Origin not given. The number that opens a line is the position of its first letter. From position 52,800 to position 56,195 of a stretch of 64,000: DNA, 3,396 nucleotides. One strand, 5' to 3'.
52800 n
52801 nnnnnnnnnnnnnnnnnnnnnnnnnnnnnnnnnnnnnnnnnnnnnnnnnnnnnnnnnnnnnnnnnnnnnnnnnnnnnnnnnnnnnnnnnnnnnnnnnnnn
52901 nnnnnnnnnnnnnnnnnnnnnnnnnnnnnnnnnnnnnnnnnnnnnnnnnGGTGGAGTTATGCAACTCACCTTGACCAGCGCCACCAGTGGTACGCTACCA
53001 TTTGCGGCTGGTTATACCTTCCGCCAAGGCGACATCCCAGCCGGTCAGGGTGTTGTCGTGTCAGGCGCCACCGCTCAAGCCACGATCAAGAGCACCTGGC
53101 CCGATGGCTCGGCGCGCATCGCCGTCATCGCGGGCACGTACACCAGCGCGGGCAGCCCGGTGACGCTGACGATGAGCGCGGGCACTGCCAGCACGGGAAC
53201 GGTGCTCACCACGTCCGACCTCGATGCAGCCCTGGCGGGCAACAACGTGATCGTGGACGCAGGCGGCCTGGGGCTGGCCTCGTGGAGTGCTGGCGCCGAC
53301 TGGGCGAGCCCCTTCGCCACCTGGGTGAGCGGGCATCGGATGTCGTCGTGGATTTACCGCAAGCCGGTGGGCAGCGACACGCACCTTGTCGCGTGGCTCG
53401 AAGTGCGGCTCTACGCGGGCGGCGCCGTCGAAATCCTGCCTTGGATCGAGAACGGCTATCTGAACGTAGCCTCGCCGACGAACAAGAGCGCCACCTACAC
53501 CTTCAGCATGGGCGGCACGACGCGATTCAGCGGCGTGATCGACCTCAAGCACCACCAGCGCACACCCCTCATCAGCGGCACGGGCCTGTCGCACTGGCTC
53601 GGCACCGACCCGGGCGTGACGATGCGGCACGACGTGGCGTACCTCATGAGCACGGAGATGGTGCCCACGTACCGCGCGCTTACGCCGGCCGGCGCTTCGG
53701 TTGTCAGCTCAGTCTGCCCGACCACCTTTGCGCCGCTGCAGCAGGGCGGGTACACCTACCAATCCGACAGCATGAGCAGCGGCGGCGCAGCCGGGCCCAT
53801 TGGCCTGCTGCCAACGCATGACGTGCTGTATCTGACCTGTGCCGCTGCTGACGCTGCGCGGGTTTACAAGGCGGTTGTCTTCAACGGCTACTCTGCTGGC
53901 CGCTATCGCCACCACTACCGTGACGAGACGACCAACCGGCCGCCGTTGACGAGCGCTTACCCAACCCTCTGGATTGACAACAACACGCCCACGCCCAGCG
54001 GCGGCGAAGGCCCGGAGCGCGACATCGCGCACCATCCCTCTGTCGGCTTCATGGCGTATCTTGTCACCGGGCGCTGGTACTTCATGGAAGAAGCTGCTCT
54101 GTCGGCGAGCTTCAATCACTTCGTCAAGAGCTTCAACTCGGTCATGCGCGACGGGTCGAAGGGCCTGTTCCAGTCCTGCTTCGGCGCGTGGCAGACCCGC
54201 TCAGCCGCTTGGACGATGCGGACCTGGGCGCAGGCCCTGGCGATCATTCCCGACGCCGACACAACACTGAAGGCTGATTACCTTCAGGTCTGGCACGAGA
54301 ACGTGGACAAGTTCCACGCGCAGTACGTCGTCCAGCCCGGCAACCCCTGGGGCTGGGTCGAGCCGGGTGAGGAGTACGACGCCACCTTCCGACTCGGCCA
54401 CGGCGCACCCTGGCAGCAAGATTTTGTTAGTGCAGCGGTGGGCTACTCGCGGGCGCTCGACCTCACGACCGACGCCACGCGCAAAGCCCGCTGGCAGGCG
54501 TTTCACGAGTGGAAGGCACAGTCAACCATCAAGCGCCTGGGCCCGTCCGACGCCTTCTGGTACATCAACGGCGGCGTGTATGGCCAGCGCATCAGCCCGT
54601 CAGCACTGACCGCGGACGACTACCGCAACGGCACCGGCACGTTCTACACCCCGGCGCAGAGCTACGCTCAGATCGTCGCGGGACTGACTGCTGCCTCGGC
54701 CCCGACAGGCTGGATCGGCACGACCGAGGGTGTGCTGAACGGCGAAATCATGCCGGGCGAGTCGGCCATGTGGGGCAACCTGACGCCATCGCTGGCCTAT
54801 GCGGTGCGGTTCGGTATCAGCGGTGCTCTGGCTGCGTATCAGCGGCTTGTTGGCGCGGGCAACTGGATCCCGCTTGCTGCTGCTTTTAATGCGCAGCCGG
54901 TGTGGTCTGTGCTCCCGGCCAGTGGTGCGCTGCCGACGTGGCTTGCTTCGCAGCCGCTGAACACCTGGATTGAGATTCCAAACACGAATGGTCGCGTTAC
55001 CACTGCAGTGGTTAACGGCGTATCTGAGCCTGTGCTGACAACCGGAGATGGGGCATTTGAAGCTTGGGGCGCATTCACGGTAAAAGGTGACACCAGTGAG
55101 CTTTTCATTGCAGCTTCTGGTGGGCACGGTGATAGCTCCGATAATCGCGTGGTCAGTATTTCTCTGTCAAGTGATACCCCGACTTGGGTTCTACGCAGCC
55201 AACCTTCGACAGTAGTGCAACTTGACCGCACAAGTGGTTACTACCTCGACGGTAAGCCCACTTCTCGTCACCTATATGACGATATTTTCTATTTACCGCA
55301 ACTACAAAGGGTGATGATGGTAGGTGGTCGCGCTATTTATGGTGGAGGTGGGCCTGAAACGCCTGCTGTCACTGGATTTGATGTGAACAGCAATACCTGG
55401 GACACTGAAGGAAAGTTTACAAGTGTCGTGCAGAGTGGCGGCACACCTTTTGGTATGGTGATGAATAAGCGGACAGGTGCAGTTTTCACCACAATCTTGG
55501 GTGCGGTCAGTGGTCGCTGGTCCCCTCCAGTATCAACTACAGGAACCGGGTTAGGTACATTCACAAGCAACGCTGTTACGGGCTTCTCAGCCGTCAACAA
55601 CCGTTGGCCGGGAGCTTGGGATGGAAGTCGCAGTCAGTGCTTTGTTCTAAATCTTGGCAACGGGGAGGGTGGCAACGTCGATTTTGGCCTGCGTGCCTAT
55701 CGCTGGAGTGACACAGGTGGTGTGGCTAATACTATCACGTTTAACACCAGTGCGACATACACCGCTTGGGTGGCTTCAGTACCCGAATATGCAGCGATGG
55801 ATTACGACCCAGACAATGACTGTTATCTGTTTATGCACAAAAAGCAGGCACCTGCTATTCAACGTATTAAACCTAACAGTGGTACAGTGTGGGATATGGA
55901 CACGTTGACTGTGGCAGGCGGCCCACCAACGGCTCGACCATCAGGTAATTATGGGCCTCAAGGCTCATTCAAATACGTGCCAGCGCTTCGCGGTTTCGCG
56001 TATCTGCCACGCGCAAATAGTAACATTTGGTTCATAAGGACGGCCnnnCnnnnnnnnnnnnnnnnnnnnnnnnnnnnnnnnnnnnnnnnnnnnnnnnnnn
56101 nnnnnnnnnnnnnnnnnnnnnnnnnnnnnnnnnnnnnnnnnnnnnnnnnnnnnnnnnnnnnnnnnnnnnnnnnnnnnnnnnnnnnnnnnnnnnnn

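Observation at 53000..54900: Intragenic GC-rich mosaic segment inside the 1186-aa tail protein gene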

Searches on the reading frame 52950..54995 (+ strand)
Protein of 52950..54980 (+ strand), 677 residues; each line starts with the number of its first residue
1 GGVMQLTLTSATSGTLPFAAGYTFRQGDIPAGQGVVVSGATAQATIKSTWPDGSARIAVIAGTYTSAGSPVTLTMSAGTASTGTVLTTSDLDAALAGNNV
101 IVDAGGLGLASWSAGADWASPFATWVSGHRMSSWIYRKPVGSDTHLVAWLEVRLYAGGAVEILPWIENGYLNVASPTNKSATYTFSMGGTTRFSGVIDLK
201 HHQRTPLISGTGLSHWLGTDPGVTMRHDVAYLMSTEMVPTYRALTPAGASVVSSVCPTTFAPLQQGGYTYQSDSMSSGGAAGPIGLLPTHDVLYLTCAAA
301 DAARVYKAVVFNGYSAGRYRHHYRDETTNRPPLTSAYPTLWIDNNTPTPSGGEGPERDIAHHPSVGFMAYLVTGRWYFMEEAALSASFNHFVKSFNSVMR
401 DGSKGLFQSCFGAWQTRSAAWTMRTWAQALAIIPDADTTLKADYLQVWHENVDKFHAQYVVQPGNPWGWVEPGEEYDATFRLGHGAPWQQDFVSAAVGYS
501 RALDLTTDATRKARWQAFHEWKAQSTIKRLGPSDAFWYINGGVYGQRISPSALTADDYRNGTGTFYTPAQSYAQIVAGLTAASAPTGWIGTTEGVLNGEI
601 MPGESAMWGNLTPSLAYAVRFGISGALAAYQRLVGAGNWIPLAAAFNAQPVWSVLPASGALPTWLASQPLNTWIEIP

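Call 25: find_related_loci(query=window:52950-54980:+, collection=viral_contigs, flank=8000)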
Query window:52950-54980:+ (677 aa) in viral_contigs; peptide patterns used: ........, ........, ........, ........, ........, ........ (x = any residue, [..] = any of these).
5 stretches matched a pattern; 5 encode a relative of the query (tblastn E <= 1e-3); 5 distinct loci.
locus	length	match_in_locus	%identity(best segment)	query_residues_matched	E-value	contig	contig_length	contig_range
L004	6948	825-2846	93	4-677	0e+0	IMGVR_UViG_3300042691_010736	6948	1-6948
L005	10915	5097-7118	93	4-677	0e+0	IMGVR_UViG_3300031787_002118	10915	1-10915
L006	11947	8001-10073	41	4-677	5e-156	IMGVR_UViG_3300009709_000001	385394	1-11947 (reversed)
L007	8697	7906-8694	65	6-271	2e-104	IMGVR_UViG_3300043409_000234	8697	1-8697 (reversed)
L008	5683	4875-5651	57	6-263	9e-87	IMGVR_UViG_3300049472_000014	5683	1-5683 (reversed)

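Call 36: search_protein_families(library=phrogs, proteins=[L005:59-595:+, L005:736-2469:+, L005:2576-3973:+, L005:4074-4661:+, L005:8215-10071:+, L005:10074-10772:+, L007:601-2715:+, L007:3207-3998:+, L007:5098-6003:+, L007:4453-5082:+], max_evalue=0.001)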
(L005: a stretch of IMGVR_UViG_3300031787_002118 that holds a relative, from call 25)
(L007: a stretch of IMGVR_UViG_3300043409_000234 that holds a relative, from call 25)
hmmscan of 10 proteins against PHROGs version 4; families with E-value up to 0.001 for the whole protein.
L005:59-595:+ (179 aa): 5 families
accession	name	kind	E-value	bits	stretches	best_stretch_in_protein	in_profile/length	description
phrog_758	-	head and packaging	1.5e-50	173.4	1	2-175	149-322/326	head morphogenesis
phrog_22052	-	unknown function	5.7e-15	56.5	1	73-166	12-105/115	-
phrog_595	-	head and packaging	1.4e-13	52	1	28-172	186-331/513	head maturation protease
phrog_115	-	head and packaging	8.2e-10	39.5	1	29-176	208-356/665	minor head protein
phrog_4728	-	head and packaging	3.9e-08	33.5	1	29-151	186-310/591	head morphogenesis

L005:736-2469:+ (578 aa): 1 family
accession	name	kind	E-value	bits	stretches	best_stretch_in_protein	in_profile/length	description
phrog_760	-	unknown function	1.9e-86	292.1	1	137-518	1-387/447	-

L005:2576-3973:+ (466 aa): 2 families
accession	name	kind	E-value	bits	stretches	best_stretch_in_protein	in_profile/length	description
phrog_771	-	head and packaging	7.9e-65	220.3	1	133-459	12-347/354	virion structural protein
phrog_264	-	head and packaging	2e-07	31.3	1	155-386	11-241/321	major head protein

L005:4074-4661:+ (196 aa): 0 families

L005:8215-10071:+ (619 aa): 0 families

L005:10074-10772:+ (233 aa): 1 family
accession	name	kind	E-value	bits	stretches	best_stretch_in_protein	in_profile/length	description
phrog_797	-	unknown function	5e-27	95.5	1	123-233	4-116/117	-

L007:601-2715:+ (705 aa): 1 family
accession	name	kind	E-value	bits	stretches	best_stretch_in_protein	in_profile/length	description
phrog_1216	-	head and packaging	1.2e-15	58.1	1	144-690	165-704/714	portal protein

L007:3207-3998:+ (264 aa): 0 families

L007:5098-6003:+ (302 aa): 3 families
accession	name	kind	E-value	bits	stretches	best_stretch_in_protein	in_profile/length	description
phrog_371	-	head and packaging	1.9e-16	61.2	2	6-160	5-158/303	major head protein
phrog_4523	-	head and packaging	1.3e-12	48.3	1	24-301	376-643/644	major head and protease protein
phrog_133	-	head and packaging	2.6e-11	43.9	1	6-301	380-667/668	head maturation protease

L007:4453-5082:+ (210 aa): 1 family
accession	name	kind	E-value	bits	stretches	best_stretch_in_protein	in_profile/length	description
phrog_37556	-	unknown function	8.5e-09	36.5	1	38-201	35-181/187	-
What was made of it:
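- On Phage depolymerase-type receptor-binding protein: In L005 and L007 the homologue lies downstream of head genes (call 36).
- L005 is a phage contig carrying head genes (call 36). The L005-type contigs are short and could be prophage fragments (calls 25, 36).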

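Call 77: search_protein_families(library=pfam, proteins=[L005:8215-10071:+], max_evalue=0.01)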
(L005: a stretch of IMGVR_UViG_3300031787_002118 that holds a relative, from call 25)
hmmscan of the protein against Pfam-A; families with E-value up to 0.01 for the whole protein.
L005:8215-10071:+ (619 aa): 2 families
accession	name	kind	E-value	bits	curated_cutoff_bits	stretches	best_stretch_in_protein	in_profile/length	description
PF05345.18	He_PIG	-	2.6e-19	69.9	24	2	438-523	7-95/96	Putative Ig domain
PF24908.1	Ig_SIBA-E_2nd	-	0.0025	18.4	27.8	0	476-510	42-76/117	Integrin beta-like protein A-E, second Ig-like domain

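Call 90: find_related_loci(query=window:53046-54995:+, collection=genome_contigs, flank=3000)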
Query window:53046-54995:+ (650 aa) in genome_contigs; peptide patterns used: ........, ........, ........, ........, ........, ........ (x = any residue, [..] = any of these).
35 stretches matched a pattern; 17 encode a relative of the query (tblastn E <= 1e-3); 17 distinct loci.
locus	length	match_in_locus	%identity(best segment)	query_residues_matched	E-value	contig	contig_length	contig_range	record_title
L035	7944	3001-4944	52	2-649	0e+0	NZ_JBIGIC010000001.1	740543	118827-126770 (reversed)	Pelomonas candidula strain BYS78W NODE_1_length_740543_cov_50.069067, whole genome shotgun sequence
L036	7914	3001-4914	51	8-645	0e+0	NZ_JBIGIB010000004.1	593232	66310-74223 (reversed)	Pelomonas baiyunensis strain BYS87W NODE_4_length_593232_cov_54.640883, whole genome shotgun sequence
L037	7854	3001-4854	47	3-624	6e-165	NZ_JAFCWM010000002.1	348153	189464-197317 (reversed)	Massilia sp. TWR1-2-2 NODE_2_length_348153_cov_88.645848, whole genome shotgun sequence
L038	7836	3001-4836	46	11-624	3e-158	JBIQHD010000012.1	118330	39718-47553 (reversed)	MAG: Rubrivivax sp. isolate mag.36d NODE_102_length_118330, whole genome shotgun sequence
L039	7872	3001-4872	47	3-622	7e-158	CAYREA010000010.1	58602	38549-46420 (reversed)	MAG TPA_asm: uncultured Rubrivivax sp. isolate SRP287051_co2_86 genome assembly, contig: NODE_1195_length_58602_cov_55.9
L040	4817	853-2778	45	11-648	2e-160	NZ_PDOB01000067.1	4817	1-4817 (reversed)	Massilia psychrophila strain JCM 30813 ZB100066, whole genome shotgun sequence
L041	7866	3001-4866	44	2-624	1e-151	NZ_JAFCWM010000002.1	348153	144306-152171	Massilia sp. TWR1-2-2 NODE_2_length_348153_cov_88.645848, whole genome shotgun sequence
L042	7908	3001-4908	45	3-642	1e-151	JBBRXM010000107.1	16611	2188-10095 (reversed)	MAG: Burkholderiales bacterium isolate La4_metabat2.198 La4_metabat2.198_K_1442330_L_16611_cov_26.1373, whole genome sho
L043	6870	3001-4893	44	11-647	5e-149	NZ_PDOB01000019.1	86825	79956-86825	Massilia psychrophila strain JCM 30813 ZB100018, whole genome shotgun sequence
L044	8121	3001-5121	52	3-630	7e-134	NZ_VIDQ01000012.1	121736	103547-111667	Azohydromonas aeria strain CFCC 13393 Scaffold12, whole genome shotgun sequence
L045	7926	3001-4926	40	11-648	3e-129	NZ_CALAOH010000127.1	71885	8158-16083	MAG: uncultured Azohydromonas sp. isolate SRR4028131_bin.25_CONCOCT_v1.1_MAG ERZ795039.876, whole genome shotgun sequenc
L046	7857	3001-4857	42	3-624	2e-128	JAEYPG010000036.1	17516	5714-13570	MAG: Proteobacteria bacterium isolate OH_CBB_185 k127_340028, whole genome shotgun sequence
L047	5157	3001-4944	37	1-624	3e-118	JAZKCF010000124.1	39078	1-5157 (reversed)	MAG: Pseudomonadota bacterium isolate ADI_H3L2_122-bin021 ADIH3L2_B021_0_000000000124, whole genome shotgun sequence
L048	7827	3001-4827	41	11-624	2e-130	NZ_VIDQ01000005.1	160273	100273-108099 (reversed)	Azohydromonas aeria strain CFCC 13393 Scaffold5, whole genome shotgun sequence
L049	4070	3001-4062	45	11-357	6e-83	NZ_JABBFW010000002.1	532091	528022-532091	Azohydromonas caseinilytica strain G-1-1-14 contig2, whole genome shotgun sequence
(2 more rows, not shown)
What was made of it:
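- Species-representative genomes reach at most 52% (call 90).
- Tried and rejected: The best hit was 52% (call 90).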

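Call 91: predict_structure(alignment_id=A3)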
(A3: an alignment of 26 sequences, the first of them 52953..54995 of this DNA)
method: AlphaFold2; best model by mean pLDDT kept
length: 681 residues; sequences in the alignment: 26
mean_pLDDT: 77.6   pTM: 0.84
mean pLDDT of the five models: 77.6, 76.4, 75.8, 75.0, 73.5
residues with pLDDT >= 90: 267; 70-90: 215; 50-70: 94; < 50: 105
segments of 3 or more residues with pLDDT < 50: 274-288, 475-482, 534-543, 580-606, 637-661, 668-681
pLDDT, mean of each block of 10 residues (from residue 1): 88 94 95 96 96 96 92 95 96 91 96 92 97 96 92 95 91 78 95 93 92 91 89 75 65 79 67 42 44 79 89 84 88 81 57 64 79 94 85 63 72 77 89 94 92 90 82 51 65 88 93 95 82 45 62 80 82 61 35 30 47 82 82 56 44 39 49 44 31
secondary structure, 60 per line:
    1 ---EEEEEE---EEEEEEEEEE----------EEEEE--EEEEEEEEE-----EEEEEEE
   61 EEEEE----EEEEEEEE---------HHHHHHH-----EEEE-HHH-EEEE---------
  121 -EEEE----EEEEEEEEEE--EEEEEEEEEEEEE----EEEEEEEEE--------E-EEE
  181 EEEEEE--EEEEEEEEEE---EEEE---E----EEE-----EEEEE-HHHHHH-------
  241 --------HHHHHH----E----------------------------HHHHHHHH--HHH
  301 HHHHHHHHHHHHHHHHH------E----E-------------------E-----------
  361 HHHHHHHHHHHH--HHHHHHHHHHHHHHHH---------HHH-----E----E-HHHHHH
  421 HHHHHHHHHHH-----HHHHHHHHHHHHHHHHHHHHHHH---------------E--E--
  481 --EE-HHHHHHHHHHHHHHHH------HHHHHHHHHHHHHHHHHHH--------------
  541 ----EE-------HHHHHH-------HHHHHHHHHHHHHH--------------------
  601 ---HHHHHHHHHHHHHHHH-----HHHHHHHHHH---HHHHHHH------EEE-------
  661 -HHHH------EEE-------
elements in order (helices of 4 or more, strands of 3 or more residues): E4-9 E13-22 E33-37 E40-48 E54-65 E70-77 H87-93 E99-102 E108-111 E122-125 E130-139 E142-154 E159-167 E178-186 E189-198 E202-205 E214-216 E222-226 H228-233 H249-254 H288-295 H298-317 H361-372 H375-390 H415-431 H437-459 H486-501 H508-526 H554-559 H567-580 H604-619 H625-634 H638-644 E651-653 H662-665 E672-674

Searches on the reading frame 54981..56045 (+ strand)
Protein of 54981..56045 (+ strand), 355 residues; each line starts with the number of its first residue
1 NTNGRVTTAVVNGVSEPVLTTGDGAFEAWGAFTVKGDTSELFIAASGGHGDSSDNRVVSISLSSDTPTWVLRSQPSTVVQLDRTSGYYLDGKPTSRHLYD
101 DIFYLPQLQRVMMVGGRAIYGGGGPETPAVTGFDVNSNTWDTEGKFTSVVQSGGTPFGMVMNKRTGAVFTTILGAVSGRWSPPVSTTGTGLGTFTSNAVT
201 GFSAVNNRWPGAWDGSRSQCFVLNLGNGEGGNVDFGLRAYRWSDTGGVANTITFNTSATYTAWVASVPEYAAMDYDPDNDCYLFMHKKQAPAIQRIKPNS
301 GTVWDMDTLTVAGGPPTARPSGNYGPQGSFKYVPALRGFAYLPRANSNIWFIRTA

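Call 24: find_related_loci(query=window:54981-56045:+, collection=viral_contigs, flank=8000)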
Query window:54981-56045:+ (355 aa) in viral_contigs; peptide patterns used: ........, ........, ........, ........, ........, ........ (x = any residue, [..] = any of these).
7 stretches matched a pattern; 1 encode a relative of the query (tblastn E <= 1e-3); 1 distinct loci.
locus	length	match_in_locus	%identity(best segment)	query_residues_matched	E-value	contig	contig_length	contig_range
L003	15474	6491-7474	36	27-355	1e-46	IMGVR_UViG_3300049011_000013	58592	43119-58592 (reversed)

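Call 42: find_homologous_proteins(query=window:54996-56045:+)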
Query window:54996-56045:+ (350 aa): 49 proteins with E <= 0.001 among 2638 candidates.
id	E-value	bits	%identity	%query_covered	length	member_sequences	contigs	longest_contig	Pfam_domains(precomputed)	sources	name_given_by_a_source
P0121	2.9e-65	239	42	94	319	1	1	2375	-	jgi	-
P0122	5.3e-65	238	42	95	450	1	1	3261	-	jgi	-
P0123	4.6e-62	228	41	95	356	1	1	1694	-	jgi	jgi:hypothetical protein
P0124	8.2e-62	228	41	95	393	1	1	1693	-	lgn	-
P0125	2.9e-60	222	40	94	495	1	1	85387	PF18962.8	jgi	jgi:hypothetical protein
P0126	3.1e-59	219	41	93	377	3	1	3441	-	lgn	-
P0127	6.9e-59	218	41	94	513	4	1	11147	PF13927.13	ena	-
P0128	1.4e-58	217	42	95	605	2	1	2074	-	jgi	jgi:hypothetical protein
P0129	2.2e-58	216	42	95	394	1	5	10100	-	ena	-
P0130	2.3e-57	213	40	95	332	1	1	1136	-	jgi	jgi:hypothetical protein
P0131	3.8e-57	212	41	94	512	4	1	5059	PF07679.23,PF13927.13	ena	-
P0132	6.4e-57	211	41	94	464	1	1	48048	PF18962.8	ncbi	ncbi:MAG: T9SS type A sorting domain-containing protein [Bacteroidota bacterium]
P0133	7.3e-56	208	40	94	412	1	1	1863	-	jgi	jgi:hypothetical protein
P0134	7.4e-56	208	41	94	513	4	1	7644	PF07679.23,PF13927.13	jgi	jgi:hypothetical protein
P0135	3.9e-55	206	40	94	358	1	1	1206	-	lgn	-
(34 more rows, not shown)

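Call 88: find_related_loci(query=window:54996-56045:+, collection=metagenome_contigs, flank=6000)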
Query window:54996-56045:+ (350 aa) in metagenome_contigs; peptide patterns used: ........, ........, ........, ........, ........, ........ (x = any residue, [..] = any of these).
157 stretches matched a pattern; 7 encode a relative of the query (tblastn E <= 1e-3); 7 distinct loci.
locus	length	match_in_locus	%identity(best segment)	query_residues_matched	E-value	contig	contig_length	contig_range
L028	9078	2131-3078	39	17-349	1e-62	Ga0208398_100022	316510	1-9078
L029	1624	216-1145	39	27-350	2e-61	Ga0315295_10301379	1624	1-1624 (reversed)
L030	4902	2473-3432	37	16-350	1e-57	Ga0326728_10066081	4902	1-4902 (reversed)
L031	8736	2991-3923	36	24-350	1e-52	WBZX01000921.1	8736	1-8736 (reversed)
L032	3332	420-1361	37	21-350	4e-52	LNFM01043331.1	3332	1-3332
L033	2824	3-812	36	67-350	1e-41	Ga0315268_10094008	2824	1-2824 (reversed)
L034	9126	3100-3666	34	153-350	5e-24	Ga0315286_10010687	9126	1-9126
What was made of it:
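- On Recombinant (horizontally imported) intragenic segment: Searches with the C-terminal part found nothing above 42% (calls 24, 42, 88).
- Tried and rejected: It failed in viral contigs (call 24), the protein database (call 42) and metagenome contigs (call 88).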
